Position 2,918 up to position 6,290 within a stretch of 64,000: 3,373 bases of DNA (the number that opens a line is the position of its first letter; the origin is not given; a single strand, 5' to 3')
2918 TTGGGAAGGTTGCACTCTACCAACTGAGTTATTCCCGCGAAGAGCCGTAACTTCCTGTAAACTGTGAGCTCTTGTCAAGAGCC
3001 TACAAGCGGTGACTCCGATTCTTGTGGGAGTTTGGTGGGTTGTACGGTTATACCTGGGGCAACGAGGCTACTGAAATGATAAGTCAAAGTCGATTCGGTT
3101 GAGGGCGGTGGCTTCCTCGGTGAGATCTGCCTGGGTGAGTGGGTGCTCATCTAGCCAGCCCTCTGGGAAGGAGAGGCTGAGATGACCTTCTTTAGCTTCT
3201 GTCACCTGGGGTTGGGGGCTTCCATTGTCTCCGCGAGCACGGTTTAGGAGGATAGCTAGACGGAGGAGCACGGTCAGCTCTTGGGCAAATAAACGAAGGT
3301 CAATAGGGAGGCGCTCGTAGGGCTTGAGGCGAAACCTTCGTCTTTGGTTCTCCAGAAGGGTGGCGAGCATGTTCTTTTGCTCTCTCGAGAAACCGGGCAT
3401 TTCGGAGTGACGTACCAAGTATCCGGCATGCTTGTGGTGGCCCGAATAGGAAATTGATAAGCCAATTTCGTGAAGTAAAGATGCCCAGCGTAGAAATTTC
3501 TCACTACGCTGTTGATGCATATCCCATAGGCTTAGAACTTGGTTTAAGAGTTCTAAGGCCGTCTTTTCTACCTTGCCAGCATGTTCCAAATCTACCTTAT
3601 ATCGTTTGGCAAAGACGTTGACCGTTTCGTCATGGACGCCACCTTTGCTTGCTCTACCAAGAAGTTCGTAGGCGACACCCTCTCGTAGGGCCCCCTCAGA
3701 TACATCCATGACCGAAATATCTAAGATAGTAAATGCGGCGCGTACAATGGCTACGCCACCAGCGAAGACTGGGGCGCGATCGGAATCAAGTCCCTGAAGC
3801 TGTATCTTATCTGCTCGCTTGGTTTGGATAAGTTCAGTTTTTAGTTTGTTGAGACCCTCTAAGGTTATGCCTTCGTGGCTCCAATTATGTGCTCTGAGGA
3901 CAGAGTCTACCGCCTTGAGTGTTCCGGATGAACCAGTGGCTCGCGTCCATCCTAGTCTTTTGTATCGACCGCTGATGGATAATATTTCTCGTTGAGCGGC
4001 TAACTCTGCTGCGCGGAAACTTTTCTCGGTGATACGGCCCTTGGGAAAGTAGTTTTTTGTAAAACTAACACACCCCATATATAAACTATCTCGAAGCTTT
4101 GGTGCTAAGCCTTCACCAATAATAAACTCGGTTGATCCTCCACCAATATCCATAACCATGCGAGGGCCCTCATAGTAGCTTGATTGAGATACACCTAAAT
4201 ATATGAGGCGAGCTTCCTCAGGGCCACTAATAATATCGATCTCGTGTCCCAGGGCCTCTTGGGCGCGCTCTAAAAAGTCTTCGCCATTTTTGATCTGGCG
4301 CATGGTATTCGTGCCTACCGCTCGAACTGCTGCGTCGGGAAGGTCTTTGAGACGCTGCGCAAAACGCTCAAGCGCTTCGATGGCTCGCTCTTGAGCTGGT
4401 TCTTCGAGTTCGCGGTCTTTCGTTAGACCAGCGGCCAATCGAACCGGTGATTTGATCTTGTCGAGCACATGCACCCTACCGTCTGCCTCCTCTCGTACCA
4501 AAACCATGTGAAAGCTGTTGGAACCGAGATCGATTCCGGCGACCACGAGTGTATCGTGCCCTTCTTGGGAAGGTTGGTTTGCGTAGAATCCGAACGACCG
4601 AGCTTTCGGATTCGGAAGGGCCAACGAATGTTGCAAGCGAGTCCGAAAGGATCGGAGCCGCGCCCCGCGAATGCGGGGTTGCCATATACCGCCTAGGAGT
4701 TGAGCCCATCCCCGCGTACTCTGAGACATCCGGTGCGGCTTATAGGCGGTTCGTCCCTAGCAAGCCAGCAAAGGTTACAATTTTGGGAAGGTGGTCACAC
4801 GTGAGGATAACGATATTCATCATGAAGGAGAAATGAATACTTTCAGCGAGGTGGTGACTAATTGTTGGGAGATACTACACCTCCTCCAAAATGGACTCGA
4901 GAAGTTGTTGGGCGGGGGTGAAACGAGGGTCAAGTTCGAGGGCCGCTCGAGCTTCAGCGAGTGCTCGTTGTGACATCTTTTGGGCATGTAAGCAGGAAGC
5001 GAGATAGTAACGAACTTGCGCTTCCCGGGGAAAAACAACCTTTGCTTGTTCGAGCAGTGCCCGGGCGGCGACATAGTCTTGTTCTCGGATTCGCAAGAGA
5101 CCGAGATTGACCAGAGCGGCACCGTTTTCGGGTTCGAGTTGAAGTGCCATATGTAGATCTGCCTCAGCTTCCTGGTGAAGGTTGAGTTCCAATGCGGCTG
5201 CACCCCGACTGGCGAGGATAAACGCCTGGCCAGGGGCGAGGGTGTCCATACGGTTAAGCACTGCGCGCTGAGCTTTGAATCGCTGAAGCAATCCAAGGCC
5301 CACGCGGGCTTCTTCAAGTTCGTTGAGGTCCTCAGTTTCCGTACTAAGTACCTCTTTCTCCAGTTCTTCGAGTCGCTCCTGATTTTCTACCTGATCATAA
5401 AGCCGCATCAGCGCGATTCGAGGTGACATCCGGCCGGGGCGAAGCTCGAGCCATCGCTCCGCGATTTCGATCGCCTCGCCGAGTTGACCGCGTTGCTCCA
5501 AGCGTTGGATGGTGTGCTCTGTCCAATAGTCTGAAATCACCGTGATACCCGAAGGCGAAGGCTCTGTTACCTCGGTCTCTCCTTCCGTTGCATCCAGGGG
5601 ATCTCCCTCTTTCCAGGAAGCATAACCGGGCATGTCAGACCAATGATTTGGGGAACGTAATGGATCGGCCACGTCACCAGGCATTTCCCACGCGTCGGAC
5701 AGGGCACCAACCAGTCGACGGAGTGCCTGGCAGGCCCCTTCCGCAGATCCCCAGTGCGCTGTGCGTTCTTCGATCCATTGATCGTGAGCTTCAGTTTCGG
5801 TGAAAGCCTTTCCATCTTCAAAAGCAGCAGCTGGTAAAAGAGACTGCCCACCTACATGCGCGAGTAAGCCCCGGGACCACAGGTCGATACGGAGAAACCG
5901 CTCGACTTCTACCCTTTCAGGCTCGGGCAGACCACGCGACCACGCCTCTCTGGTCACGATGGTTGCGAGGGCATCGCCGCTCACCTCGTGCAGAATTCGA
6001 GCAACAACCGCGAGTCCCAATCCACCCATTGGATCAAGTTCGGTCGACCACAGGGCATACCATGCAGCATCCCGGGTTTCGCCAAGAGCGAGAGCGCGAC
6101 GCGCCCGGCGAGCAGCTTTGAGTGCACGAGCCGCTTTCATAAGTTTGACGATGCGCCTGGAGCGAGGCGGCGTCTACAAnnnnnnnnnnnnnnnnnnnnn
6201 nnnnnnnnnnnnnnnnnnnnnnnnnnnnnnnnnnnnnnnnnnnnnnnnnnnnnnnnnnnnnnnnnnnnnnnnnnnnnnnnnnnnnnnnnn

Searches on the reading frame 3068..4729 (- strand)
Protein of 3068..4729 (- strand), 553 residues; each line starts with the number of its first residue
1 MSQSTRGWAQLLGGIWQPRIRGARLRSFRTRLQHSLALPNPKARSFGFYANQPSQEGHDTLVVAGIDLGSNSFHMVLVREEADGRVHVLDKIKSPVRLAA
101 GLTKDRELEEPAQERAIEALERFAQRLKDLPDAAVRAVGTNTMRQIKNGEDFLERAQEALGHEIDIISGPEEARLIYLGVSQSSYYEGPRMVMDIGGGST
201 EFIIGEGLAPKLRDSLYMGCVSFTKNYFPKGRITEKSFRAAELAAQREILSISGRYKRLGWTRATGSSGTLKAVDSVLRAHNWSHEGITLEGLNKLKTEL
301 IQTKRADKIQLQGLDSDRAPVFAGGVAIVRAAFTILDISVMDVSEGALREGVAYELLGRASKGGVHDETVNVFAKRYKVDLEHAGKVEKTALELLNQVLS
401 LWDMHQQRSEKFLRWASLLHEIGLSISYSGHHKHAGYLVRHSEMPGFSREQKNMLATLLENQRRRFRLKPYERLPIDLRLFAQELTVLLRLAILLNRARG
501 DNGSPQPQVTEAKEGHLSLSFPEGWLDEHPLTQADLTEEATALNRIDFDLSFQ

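Call 9: find_encoding_contigs(protein=window:3068-4729:-, flank=10000, max_places=10)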
Protein window:3068-4729:- (553 aa): no gene with exactly this product is on record in the collection.

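Call 10: find_related_loci(query=window:3068-4729:-, collection=genome_contigs, flank=10000)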
Query window:3068-4729:- (553 aa) in genome_contigs; peptide patterns used: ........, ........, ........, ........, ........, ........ (x = any residue, [..] = any of these).
97 stretches matched a pattern; 40 encode a relative of the query (tblastn E <= 1e-3); 40 distinct loci.
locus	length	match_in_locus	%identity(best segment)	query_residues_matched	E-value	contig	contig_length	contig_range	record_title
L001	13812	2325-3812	48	51-552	4e-142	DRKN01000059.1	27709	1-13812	MAG TPA_asm: Gammaproteobacteria bacterium isolate HyVt-441 HyVt-441_k145_144877, whole genome shotgun sequence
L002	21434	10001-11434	48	64-544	1e-141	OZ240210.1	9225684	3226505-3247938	MAG: Candidatus Marinacidobacterales bacterium isolate 0d31ad60-220b-4e30-b965-f5e03541a285 genome assembly, chromosome:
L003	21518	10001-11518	46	43-551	2e-141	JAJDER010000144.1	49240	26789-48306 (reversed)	MAG: Planctomycetota bacterium isolate OFTM9 OFTM9_143, whole genome shotgun sequence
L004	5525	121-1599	49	57-545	5e-142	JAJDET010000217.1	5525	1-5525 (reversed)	MAG: Planctomycetota bacterium isolate OFTM220 OFTM220_216, whole genome shotgun sequence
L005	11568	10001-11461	46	63-550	1e-139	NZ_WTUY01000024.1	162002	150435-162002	Alcanivorax sp. DP30 C205, whole genome shotgun sequence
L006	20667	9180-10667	48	51-552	3e-139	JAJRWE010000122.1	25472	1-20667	MAG: Gammaproteobacteria bacterium isolate Dive96_bin2.149 k141_1628068, whole genome shotgun sequence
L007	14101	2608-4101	46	46-541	1e-138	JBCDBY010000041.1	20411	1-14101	MAG: Planctomycetota bacterium isolate P01_F01_bin.94 k141_549890_length_20411_cov_14.0008, whole genome shotgun sequenc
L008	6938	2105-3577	43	63-553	4e-136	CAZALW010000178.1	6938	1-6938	MAG TPA_asm: uncultured Thiotrichaceae bacterium isolate SRP215229_co1_200 genome assembly, contig: NODE_7968_length_693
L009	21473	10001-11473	43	63-553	4e-135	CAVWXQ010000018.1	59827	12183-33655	MAG: uncultured Gammaproteobacteria bacterium isolate MFD03551.bin.2.30 genome assembly, contig: contig_15772, whole gen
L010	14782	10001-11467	45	63-552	8e-134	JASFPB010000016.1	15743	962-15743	MAG: Chromatiales bacterium isolate D0819M20remetaG_Bin_207 D0819M20remetaG_FD_scaffold_208_c1, whole genome shotgun seq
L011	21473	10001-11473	42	63-553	1e-133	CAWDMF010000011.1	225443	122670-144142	MAG: uncultured Gammaproteobacteria bacterium isolate MFD03551.bin.2.90 genome assembly, contig: contig_13007, whole gen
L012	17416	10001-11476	46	62-553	1e-133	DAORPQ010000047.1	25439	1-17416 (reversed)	MAG TPA_asm: Candidatus Competibacter sp. isolate AMR_MDS_5391 NODE_306_length_25439_cov_26.740663, whole genome shotgun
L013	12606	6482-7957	46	62-553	1e-132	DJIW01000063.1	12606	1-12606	MAG TPA_asm: Competibacteraceae bacterium UBA6584 UBA6584_contig_1344, whole genome shotgun sequence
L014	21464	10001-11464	45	63-552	6e-133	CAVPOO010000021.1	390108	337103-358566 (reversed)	MAG: uncultured Gammaproteobacteria bacterium isolate MFD09779.bin.2.228 genome assembly, contig: contig_66737, whole ge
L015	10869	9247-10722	42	62-553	7e-133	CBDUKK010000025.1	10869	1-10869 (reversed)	MAG TPA_asm: uncultured Gammaproteobacteria bacterium isolate SRR22808129_metabat2_63 genome assembly, contig: ERZ250434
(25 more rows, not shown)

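Call 16: find_related_loci(query=window:3068-4729:-, collection=metagenome_contigs, flank=10000)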
Query window:3068-4729:- (553 aa) in metagenome_contigs; peptide patterns used: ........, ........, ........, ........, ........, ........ (x = any residue, [..] = any of these).
206 stretches matched a pattern; 38 encode a relative of the query (tblastn E <= 1e-3); 38 distinct loci.
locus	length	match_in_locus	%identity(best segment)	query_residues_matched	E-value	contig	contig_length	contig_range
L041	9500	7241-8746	46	37-552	8e-145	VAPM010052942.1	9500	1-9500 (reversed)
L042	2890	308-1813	46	37-552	4e-152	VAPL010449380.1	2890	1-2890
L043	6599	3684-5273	41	19-553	3e-137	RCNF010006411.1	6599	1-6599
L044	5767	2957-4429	43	63-553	4e-137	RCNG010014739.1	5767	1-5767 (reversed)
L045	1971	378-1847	46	63-553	3e-146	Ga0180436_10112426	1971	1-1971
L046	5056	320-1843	42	46-553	1e-137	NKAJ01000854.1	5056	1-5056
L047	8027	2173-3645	43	63-553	1e-135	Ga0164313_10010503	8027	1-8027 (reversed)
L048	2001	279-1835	45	25-551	1e-145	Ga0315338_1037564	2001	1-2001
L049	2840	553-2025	43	63-553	3e-141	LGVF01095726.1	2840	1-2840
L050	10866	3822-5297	43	62-553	2e-133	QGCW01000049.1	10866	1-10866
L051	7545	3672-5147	43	62-553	2e-133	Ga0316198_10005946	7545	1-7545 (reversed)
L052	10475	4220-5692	46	62-552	4e-133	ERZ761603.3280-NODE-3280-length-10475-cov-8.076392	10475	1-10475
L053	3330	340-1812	42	63-553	3e-138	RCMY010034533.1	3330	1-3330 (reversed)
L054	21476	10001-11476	46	62-553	5e-133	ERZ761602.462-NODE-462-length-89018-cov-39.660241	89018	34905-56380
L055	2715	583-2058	42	62-553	2e-139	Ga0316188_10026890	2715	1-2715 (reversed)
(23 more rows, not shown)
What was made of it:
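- Tried and rejected: Ppx scans of genome_contigs and metagenome_contigs gave at most 49% identity (calls 10, 16).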

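Call 61: search_protein_families(library=pfam, proteins=[window:3068-4729:-], max_evalue=0.00001)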
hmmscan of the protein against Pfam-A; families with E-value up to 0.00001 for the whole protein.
window:3068-4729:- (553 aa): 2 families
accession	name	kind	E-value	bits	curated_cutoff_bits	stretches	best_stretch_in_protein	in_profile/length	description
PF02541.22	Ppx-GppA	-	1.6e-74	251.4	27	1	78-359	2-284/285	Ppx/GppA phosphatase family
PF21447.3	Ppx-GppA_III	-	1.7e-52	178.2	27.3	1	366-539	2-176/177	Ppx/GppA phosphatase, domain III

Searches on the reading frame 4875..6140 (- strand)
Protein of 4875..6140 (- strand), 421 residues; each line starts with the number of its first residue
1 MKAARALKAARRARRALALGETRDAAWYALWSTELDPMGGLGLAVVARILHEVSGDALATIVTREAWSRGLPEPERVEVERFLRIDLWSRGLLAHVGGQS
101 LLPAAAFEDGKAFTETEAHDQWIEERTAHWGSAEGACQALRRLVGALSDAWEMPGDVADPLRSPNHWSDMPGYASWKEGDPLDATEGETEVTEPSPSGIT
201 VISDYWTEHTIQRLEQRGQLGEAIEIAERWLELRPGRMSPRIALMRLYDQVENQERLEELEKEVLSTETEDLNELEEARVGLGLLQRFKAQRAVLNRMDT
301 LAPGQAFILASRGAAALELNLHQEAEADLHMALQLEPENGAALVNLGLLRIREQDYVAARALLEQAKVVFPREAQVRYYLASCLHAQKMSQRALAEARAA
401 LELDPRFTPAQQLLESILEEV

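Call 61: search_protein_families(library=pfam, proteins=[window:4875-6140:-], max_evalue=0.00001)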
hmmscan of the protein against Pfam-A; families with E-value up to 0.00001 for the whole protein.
window:4875-6140:- (421 aa): 3 families
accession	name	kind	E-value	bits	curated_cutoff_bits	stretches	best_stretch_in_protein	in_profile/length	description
PF00515.34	TPR_1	-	1.9e-09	37.4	27.8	0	308-339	3-34/34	Tetratricopeptide repeat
PF07719.23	TPR_2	-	1.2e-07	31.7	27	0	375-406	2-33/34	Tetratricopeptide repeat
PF13428.12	TPR_14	-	7.5e-06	26.6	23.5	0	212-246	9-43/44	Tetratricopeptide repeat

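Call 68: find_encoding_contigs(protein=window:4875-6140:-, flank=10000, max_places=5)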
Protein window:4875-6140:- (421 aa): 1 contig read that carries it; 1 place shown.
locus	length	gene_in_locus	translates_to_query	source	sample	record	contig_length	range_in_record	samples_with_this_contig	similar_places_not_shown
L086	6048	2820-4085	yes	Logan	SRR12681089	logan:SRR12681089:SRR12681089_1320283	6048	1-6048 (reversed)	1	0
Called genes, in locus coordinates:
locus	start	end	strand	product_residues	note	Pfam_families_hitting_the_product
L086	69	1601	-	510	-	PF00069:Pkinase, PF07714:PK_Tyr_Ser-Thr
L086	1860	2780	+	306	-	PF00226:DnaJ, PF01556:DnaJ_C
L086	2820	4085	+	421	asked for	PF07719:TPR_2 (faint), PF13428:TPR_14 (faint), PF00515:TPR_1 (faint)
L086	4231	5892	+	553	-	PF02541:Ppx-GppA, PF21447:Ppx-GppA_III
